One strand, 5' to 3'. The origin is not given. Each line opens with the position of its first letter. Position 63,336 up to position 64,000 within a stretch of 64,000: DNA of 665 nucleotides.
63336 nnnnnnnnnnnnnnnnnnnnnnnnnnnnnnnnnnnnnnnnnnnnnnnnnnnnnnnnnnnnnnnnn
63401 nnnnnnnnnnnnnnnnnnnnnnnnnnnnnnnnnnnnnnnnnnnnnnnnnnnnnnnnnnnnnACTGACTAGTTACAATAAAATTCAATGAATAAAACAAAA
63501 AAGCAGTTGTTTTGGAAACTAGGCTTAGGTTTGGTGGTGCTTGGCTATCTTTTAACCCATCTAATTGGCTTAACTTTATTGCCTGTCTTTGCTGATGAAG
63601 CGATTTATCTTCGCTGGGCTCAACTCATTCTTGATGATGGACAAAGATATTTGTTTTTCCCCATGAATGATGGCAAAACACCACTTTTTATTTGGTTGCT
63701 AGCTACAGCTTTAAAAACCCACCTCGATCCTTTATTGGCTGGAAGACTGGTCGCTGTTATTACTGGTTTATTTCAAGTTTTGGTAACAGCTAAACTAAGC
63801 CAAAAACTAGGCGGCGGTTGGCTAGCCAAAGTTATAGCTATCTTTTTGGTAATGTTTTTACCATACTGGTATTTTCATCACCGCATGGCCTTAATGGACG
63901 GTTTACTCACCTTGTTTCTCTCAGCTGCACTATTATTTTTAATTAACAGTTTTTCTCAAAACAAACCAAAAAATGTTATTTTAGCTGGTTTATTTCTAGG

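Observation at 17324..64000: Unusually dense expansion of GT-C membrane glycosyltransferases fed by three polyprenyl-phosphate sugar synthases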

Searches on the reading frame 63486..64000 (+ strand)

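Call 7: search_protein_families(library=pfam, proteins=[window:63486-64000:+], max_evalue=0.01)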
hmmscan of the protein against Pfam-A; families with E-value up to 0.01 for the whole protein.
window:63486-64000:+ (171 aa): 2 families
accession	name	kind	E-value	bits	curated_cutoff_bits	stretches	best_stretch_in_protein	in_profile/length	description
PF13231.12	PMT_2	-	2.1e-05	25.2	26.1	1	64-170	2-107/160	Dolichyl-phosphate-mannose-protein mannosyltransferase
PF02366.24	PMT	-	7.4e-05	22.9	22.7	1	66-171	64-175/245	Dolichyl-phosphate-mannose-protein mannosyltransferase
